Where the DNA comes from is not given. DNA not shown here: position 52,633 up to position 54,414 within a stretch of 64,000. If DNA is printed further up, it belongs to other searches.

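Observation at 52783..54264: Eukaryotic-like Ser/Thr kinase fused to a macro (ADP-ribose-binding/hydrolysing) domain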

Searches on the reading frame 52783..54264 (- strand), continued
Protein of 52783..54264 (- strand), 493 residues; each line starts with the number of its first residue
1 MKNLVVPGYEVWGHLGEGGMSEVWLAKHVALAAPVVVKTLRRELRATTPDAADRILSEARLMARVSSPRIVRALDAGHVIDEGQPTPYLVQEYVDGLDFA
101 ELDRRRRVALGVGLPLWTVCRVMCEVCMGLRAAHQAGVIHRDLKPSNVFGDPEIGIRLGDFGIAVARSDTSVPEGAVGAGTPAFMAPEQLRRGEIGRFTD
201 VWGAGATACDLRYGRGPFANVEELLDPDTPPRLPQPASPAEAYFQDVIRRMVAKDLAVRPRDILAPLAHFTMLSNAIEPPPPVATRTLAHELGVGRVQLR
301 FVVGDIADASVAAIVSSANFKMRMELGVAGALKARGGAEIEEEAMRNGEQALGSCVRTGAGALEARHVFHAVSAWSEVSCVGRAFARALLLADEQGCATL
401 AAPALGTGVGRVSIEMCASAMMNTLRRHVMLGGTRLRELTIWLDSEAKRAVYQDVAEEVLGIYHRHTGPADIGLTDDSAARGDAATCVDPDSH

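Call 38: find_homologous_proteins(query=P0134, max_evalue=1e-20)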
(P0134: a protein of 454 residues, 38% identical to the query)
Query P0134 (454 aa): 1797 proteins with E <= 1e-20 among 8000 candidates; the best 120 are listed.
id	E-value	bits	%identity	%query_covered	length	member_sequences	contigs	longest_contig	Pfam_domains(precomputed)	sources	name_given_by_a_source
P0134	0.0e+0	1011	100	100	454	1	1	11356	PF07714.24,PF00069.32,PF01661.28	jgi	jgi:O-acetyl-ADP-ribose deacetylase (regulator of RNase III)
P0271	2.1e-149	516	55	100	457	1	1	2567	PF07714.24,PF00069.32,PF01661.28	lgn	-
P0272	3.2e-126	440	47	99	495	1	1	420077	PF07714.24,PF00069.32,PF01661.28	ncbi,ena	-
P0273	5.7e-125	436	47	99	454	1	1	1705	PF07714.24,PF00069.32,PF01661.28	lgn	-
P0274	1.6e-124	434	47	99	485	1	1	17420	PF07714.24,PF00069.32,PF01661.28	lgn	-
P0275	3.4e-124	433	48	99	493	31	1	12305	PF07714.24,PF00069.32,PF01661.28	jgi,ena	-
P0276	6.7e-124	432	47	99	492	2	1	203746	PF07714.24,PF00069.32,PF01661.28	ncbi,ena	-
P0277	8.2e-124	432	50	99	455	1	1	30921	PF07714.24,PF00069.32,PF01661.28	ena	-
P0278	7.7e-123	429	47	99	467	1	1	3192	PF07714.24,PF00069.32,PF01661.28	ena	-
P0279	4.8e-122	426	47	98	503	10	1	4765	PF07714.24,PF00069.32,PF01661.28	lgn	-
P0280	7.3e-122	426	49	99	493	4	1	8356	PF07714.24,PF00069.32,PF01661.28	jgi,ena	-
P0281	1.1e-121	425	48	99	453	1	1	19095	PF07714.24,PF00069.32,PF01661.28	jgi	jgi:O-acetyl-ADP-ribose deacetylase (regulator of RNase III)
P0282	1.3e-121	425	46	99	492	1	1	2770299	PF07714.24,PF00069.32,PF01661.28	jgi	jgi:eukaryotic-like serine/threonine-protein kinase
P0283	1.5e-121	425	47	98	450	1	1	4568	PF07714.24,PF00069.32,PF01661.28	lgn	-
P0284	1.9e-121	424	47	99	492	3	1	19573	PF07714.24,PF00069.32,PF01661.28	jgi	jgi:O-acetyl-ADP-ribose deacetylase (regulator of RNase III)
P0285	1.9e-121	424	47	99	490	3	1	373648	PF07714.24,PF00069.32,PF01661.28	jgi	jgi:O-acetyl-ADP-ribose deacetylase (regulator of RNase III)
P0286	2.6e-121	424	47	99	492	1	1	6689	PF07714.24,PF00069.32,PF01661.28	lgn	-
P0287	3.2e-121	423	47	99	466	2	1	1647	PF07714.24,PF00069.32,PF01661.28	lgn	-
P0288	4.4e-121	423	47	99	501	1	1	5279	PF07714.24,PF00069.32,PF01661.28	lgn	-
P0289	6.4e-121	422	47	99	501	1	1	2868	PF07714.24,PF00069.32,PF01661.28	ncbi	-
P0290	1.6e-120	421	46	99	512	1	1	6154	PF07714.24,PF00069.32,PF01661.28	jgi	jgi:serine/threonine-protein kinase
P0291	1.7e-120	421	48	99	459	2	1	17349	PF07714.24,PF00069.32,PF01661.28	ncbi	-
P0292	2.6e-120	420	48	100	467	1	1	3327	PF07714.24,PF00069.32,PF01661.28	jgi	jgi:O-acetyl-ADP-ribose deacetylase (regulator of RNase III)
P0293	3.8e-120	420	47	99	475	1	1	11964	PF07714.24,PF00069.32,PF01661.28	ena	-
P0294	4.5e-120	420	47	99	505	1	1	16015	PF07714.24,PF00069.32,PF01661.28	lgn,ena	-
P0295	1.3e-119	418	48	98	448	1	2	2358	PF07714.24,PF00069.32,PF01661.28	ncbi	-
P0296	1.6e-119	418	46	99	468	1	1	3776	PF07714.24,PF00069.32,PF01661.28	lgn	-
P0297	2.1e-119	417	49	99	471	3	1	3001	PF07714.24,PF00069.32,PF01661.28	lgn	-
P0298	2.1e-119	417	47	99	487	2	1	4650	PF07714.24,PF00069.32,PF01661.28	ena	-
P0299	4.0e-119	417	47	99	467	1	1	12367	PF07714.24,PF00069.32,PF01661.28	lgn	-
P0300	6.6e-119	416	46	99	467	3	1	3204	PF07714.24,PF00069.32,PF01661.28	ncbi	ncbi:MAG TPA: serine/threonine-protein kinase [Pyrinomonadaceae bacterium]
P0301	1.1e-118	415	47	99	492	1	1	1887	PF07714.24,PF00069.32,PF01661.28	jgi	jgi:O-acetyl-ADP-ribose deacetylase (regulator of RNase III)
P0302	1.3e-118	415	47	99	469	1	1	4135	PF07714.24,PF00069.32,PF01661.28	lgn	-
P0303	1.7e-118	414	47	99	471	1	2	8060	PF07714.24,PF00069.32,PF01661.28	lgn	-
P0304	2.1e-118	414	48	99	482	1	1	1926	PF07714.24,PF00069.32,PF01661.28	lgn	-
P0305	4.2e-118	413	47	99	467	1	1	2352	PF07714.24,PF00069.32,PF01636.30,PF01661.28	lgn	-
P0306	5.3e-118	413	47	99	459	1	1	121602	PF07714.24,PF00069.32,PF01661.28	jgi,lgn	jgi:O-acetyl-ADP-ribose deacetylase (regulator of RNase III)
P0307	5.9e-118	413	48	98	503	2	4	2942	PF07714.24,PF00069.32,PF01661.28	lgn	-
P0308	6.7e-118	413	46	99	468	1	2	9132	PF07714.24,PF00069.32,PF01661.28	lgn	-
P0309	8.1e-118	412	47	100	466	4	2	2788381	PF07714.24,PF00069.32,PF01661.28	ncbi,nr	ncbi:MAG: serine/threonine-protein kinase [Myxococcales bacterium]|nr:serine/threonine-protein kinas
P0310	1.7e-117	411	46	99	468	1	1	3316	PF07714.24,PF00069.32,PF01661.28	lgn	-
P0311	2.3e-117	411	46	99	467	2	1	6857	PF07714.24,PF00069.32,PF01661.28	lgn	-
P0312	2.7e-117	411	46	99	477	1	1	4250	PF07714.24,PF00069.32,PF01661.28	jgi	jgi:O-acetyl-ADP-ribose deacetylase (regulator of RNase III)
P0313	3.1e-117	410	46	100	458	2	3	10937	PF07714.24,PF00069.32,PF01661.28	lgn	-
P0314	3.3e-117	410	46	99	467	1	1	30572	PF07714.24,PF00069.32,PF01661.28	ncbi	-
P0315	1.3e-115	405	47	99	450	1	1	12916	PF07714.24,PF00069.32,PF01661.28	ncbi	-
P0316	1.7e-115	405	48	95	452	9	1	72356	PF07714.24,PF00069.32,PF01661.28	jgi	jgi:eukaryotic-like serine/threonine-protein kinase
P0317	3.7e-115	403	47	99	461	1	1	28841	PF07714.24,PF00069.32,PF17667.8,PF01661.28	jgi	jgi:eukaryotic-like serine/threonine-protein kinase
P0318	4.3e-115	403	45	99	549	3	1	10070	PF07714.24,PF00069.32,PF01661.28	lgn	-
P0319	4.3e-115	403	45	99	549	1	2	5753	PF07714.24,PF00069.32,PF01661.28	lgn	-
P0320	1.2e-114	402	45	99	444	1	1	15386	PF07714.24,PF00069.32,PF01661.28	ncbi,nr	ncbi:MAG: serine/threonine-protein kinase [Planctomycetota bacterium]|nr:serine/threonine-protein ki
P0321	1.5e-114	401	44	99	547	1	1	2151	PF07714.24,PF00069.32,PF01661.28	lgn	-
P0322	2.2e-114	401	45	100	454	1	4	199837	PF07714.24,PF00069.32,PF01661.28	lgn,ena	-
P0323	2.9e-114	401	45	98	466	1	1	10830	PF07714.24,PF00069.32,PF01661.28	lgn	-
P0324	3.1e-114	400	45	98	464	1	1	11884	PF07714.24,PF00069.32,PF01661.28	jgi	jgi:eukaryotic-like serine/threonine-protein kinase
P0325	4.1e-114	400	47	99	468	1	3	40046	PF07714.24,PF00069.32,PF01661.28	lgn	-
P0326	4.7e-114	400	46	99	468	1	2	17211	PF07714.24,PF00069.32,PF01661.28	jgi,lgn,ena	jgi:O-acetyl-ADP-ribose deacetylase (regulator of RNase III)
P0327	5.5e-114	400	47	94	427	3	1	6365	PF07714.24,PF00069.32,PF01661.28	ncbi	-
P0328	1.0e-113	399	44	99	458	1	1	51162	PF07714.24,PF00069.32,PF01661.28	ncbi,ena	-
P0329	5.8e-113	396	45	99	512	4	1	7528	PF07714.24,PF00069.32,PF01661.28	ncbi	-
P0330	1.9e-112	395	46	96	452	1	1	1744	PF07714.24,PF00069.32,PF01661.28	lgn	-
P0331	3.9e-111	390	48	99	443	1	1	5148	PF07714.24,PF00069.32,PF01661.28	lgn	-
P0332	2.0e-110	388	47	98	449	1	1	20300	PF07714.24,PF00069.32,PF01661.28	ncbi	-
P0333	2.2e-110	388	47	98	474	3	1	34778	PF07714.24,PF00069.32,PF01661.28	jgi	jgi:serine/threonine-protein kinase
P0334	3.0e-110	387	44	100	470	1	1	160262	PF07714.24,PF00069.32,PF03109.23,PF01661.28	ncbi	-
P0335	6.0e-110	386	47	99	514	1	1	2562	PF07714.24,PF00069.32,PF01661.28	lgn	-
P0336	6.8e-110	386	46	98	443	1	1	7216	PF07714.24,PF00069.32,PF01661.28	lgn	-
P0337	3.0e-109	384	47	98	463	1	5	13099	PF07714.24,PF00069.32,PF01661.28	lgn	-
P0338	3.3e-109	384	46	94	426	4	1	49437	PF07714.24,PF00069.32,PF01661.28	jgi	jgi:serine/threonine-protein kinase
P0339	1.9e-108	381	47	94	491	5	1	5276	PF07714.24,PF00069.32,PF01661.28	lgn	-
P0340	2.1e-108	381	45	94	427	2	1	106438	PF07714.24,PF00069.32,PF01661.28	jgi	jgi:serine/threonine-protein kinase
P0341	3.0e-108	381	46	94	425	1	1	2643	PF07714.24,PF00069.32,PF01661.28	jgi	-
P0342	4.3e-108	380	46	99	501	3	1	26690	PF07714.24,PF00069.32,PF01661.28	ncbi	ncbi:MAG TPA: serine/threonine-protein kinase [Kofleriaceae bacterium]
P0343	5.3e-108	380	47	96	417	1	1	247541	PF07714.24,PF00069.32,PF01661.28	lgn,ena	-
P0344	6.8e-108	380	45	96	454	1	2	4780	PF07714.24,PF00069.32,PF03109.23,PF01636.30,PF01661.28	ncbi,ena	-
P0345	1.4e-107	379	44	98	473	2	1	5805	PF07714.24,PF00069.32,PF01661.28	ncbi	-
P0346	2.8e-107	378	46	97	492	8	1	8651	PF07714.24,PF00069.32,PF01661.28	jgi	jgi:O-acetyl-ADP-ribose deacetylase (regulator of RNase III)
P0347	3.6e-107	377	45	99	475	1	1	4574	PF07714.24,PF00069.32,PF01661.28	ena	-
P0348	4.2e-106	374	45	97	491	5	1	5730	PF07714.24,PF00069.32,PF01661.28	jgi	-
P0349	6.1e-106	373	43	99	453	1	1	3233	PF07714.24,PF00069.32,PF03109.23,PF01636.30,PF01661.28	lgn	-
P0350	6.8e-106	373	45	96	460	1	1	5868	PF07714.24,PF00069.32,PF01661.28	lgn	-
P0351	1.7e-105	372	45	98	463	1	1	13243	PF07714.24,PF00069.32,PF01661.28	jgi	jgi:O-acetyl-ADP-ribose deacetylase (regulator of RNase III)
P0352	2.9e-104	368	44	99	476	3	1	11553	PF07714.24,PF00069.32,PF01661.28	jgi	jgi:O-acetyl-ADP-ribose deacetylase (regulator of RNase III)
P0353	4.7e-104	367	45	99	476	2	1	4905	PF07714.24,PF00069.32,PF01661.28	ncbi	-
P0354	5.2e-104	367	44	99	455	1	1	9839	PF07714.24,PF00069.32,PF01661.28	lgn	-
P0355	5.1e-103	363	45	99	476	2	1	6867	PF07714.24,PF00069.32,PF01661.28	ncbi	-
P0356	6.0e-103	363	44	100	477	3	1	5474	PF07714.24,PF00069.32,PF01661.28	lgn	-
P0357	1.5e-102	362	43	99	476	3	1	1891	PF07714.24,PF00069.32,PF01661.28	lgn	-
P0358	1.6e-102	362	44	100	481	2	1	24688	PF07714.24,PF00069.32,PF01661.28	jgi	-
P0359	1.9e-102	362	45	99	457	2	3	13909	PF07714.24,PF00069.32,PF01661.28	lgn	-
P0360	4.7e-102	360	45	96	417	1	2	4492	PF07714.24,PF00069.32,PF01661.28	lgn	-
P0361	8.3e-102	359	45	94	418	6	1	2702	PF07714.24,PF00069.32,PF01661.28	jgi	jgi:serine/threonine-protein kinase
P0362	1.6e-100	355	45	97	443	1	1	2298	PF07714.24,PF00069.32,PF01661.28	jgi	jgi:serine/threonine-protein kinase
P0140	4.5e-99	350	44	90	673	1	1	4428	PF07714.24,PF00069.32,PF22784.2,PF05706.18,PF22785.2,PF00102.33,PF00782.26,PF01661.28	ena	-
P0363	6.2e-99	350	45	100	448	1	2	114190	PF07714.24,PF00069.32,PF01661.28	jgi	-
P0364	2.8e-54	203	30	60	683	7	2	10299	PF07714.24,PF00069.32,PF12330.15,PF03109.23,PF14531.13,PF17667.8,PF01636.30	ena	-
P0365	6.3e-54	202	32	95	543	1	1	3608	PF07714.24,PF00069.32,PF03109.23,PF01636.30,PF01661.28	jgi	jgi:serine/threonine protein kinase/O-acetyl-ADP-ribose deacetylase (regulator of RNase III)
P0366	1.0e-53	201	32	49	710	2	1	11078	PF07714.24,PF00069.32,PF03109.23,PF17667.8,PF01636.30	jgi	-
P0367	1.7e-53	200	35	54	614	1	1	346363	PF07714.24,PF00069.32,PF01636.30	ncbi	-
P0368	4.7e-53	199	35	54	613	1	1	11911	PF07714.24,PF00069.32,PF03109.23,PF01636.30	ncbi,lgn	-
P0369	1.7e-50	190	34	61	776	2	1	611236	PF06293.21,PF07714.24,PF00069.32,PF03109.23,PF14531.13,PF17667.8,PF01636.30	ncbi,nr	ncbi:MAG: protein kinase [Myxococcales bacterium]|nr:protein kinase [Myxococcales bacterium]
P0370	2.5e-46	177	33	58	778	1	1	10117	PF06293.21,PF07714.24,PF00069.32,PF03109.23,PF17667.8,PF01636.30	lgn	-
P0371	1.5e-45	174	31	66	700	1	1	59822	PF06293.21,PF07714.24,PF00069.32,PF03109.23,PF01636.30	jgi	jgi:serine/threonine protein kinase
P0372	3.4e-45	173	33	85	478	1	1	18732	PF07714.24,PF00069.32,PF03109.23,PF01661.28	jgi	jgi:eukaryotic-like serine/threonine-protein kinase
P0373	1.5e-43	168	33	45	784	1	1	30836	PF06293.21,PF07714.24,PF00069.32,PF03109.23,PF01636.30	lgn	-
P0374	6.4e-42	162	35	54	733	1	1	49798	PF06293.21,PF07714.24,PF00069.32,PF03109.23,PF14531.13,PF17667.8,PF01636.30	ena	-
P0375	2.4e-41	160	31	61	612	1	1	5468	PF06293.21,PF07714.24,PF00069.32,PF03109.23,PF17667.8,PF01636.30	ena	-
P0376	2.4e-40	157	36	65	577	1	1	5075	PF07714.24,PF00069.32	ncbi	-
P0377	3.8e-40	156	39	57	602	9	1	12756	PF07714.24,PF00069.32,PF03109.23,PF14531.13,PF01636.30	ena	-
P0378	3.9e-40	156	30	58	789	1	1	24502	PF07714.24,PF00069.32,PF03109.23,PF17667.8,PF01636.30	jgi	jgi:serine/threonine protein kinase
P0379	4.1e-40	156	34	48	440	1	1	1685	PF07714.24,PF00069.32,PF03109.23,PF17667.8,PF01636.30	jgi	-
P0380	5.9e-40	156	40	58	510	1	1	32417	PF07714.24,PF00069.32,PF03109.23,PF14531.13,PF17667.8,PF01636.30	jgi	jgi:serine/threonine protein kinase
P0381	1.1e-39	155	37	43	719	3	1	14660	PF06293.21,PF07714.24,PF00069.32,PF03109.23,PF14531.13,PF17667.8,PF01636.30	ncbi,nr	ncbi:MAG TPA: serine/threonine-protein kinase, partial [Polyangiaceae bacterium]|nr:serine/threonine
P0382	1.4e-39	154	41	56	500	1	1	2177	PF07714.24,PF00069.32,PF03109.23,PF14531.13,PF01636.30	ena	-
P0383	1.7e-39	154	39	56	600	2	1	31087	PF07714.24,PF00069.32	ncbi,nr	ncbi:MAG: serine/threonine protein kinase [Planctomycetota bacterium]|nr:serine/threonine protein ki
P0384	2.1e-39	154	40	56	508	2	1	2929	PF07714.24,PF00069.32,PF03109.23,PF17667.8,PF01636.30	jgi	jgi:predicted Ser/Thr protein kinase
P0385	1.2e-38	151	40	54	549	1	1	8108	PF07714.24,PF00069.32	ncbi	-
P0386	1.9e-38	151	37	57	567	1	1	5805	PF07714.24,PF00069.32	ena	-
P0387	2.6e-38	150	39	56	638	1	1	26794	PF07714.24,PF00069.32,PF03109.23,PF01636.30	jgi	jgi:hypothetical protein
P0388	4.2e-38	150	39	56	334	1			PF07714.24,PF00069.32,PF03109.23,PF01636.30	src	-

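Call 43: find_encoding_contigs(protein=P0309, flank=6000, max_places=1)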
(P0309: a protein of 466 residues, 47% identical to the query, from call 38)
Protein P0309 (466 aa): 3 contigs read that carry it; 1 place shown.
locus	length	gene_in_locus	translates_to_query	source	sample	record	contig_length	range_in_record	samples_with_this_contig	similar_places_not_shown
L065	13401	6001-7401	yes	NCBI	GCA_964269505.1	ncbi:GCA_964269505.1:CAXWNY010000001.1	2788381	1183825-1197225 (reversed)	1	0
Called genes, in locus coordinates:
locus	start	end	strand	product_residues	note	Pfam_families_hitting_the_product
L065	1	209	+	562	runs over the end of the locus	PF00069:Pkinase, PF07714:PK_Tyr_Ser-Thr, PF01636:APH (faint)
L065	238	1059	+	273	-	PF08308:PEGA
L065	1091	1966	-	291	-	-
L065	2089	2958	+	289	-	PF11845:Tll0287-like, PF00672:HAMP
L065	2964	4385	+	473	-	PF00069:Pkinase, PF01636:APH (faint), PF03109:ABC1, PF07714:PK_Tyr_Ser-Thr, PF26309:DUF8082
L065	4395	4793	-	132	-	-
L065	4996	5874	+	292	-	PF00413:Peptidase_M10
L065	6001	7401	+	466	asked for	PF00069:Pkinase, PF07714:PK_Tyr_Ser-Thr, PF01661:Macro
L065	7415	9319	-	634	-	-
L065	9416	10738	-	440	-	PF00083:Sugar_tr, PF07690:MFS_1, PF00083:Sugar_tr, PF07690:MFS_1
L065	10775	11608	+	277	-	PF06904:Extensin-like_C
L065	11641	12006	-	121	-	-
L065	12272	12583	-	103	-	PF00203:Ribosomal_S19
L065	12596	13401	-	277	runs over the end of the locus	PF00181:Ribosomal_L2_N, PF03947:Ribosomal_L2_C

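Call 44: find_encoding_contigs(protein=P0282, flank=6000, max_places=1)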
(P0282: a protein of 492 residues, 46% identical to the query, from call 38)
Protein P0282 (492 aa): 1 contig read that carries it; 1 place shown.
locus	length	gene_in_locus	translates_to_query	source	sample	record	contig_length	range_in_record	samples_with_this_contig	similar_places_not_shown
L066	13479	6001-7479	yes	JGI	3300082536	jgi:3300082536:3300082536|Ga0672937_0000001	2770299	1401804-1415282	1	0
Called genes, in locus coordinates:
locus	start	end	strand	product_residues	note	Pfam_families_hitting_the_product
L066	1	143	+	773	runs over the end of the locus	PF07719:TPR_2 (faint), PF13174:TPR_6 (faint), PF13428:TPR_14 (faint), PF14559:TPR_19 (faint), PF01464:SLT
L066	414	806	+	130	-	PF01894:YjbQ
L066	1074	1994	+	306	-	PF13289:SIR2_2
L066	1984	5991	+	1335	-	PF20703:nSTAND1, PF13424:TPR_12, PF24885:TPR_NPHP3, PF13424:TPR_12, PF13374:TPR_10, PF13424:TPR_12, PF24885:TPR_NPHP3, PF13424:TPR_12, +21 more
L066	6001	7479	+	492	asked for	PF00069:Pkinase, PF07714:PK_Tyr_Ser-Thr, PF01661:Macro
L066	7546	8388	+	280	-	-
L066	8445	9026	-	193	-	PF13640:2OG-FeII_Oxy_3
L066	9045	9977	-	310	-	-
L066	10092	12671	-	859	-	PF00069:Pkinase, PF01636:APH (faint), PF07714:PK_Tyr_Ser-Thr, PF07676:PD40 (faint), PF26549:Tricorn_N (weak)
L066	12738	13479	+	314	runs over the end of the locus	-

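Call 45: find_encoding_contigs(protein=P0320, flank=6000, max_places=1)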
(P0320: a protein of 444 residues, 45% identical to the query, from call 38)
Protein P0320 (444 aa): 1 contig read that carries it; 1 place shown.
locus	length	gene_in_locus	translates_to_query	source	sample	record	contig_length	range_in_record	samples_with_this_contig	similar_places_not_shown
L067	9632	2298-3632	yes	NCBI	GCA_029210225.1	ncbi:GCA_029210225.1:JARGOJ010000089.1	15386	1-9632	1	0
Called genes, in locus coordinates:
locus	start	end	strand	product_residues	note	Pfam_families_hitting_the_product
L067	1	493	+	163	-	?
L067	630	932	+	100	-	-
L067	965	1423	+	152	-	-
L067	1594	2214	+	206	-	-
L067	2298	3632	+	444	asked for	PF00069:Pkinase, PF07714:PK_Tyr_Ser-Thr, PF01661:Macro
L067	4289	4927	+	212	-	-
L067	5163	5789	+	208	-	PF10020:DUF2262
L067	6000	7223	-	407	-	PF00079:Serpin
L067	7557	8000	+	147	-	-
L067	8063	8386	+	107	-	-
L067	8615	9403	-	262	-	PF04488:Gly_transf_sug (weak), PF04572:Gb3_synth (weak)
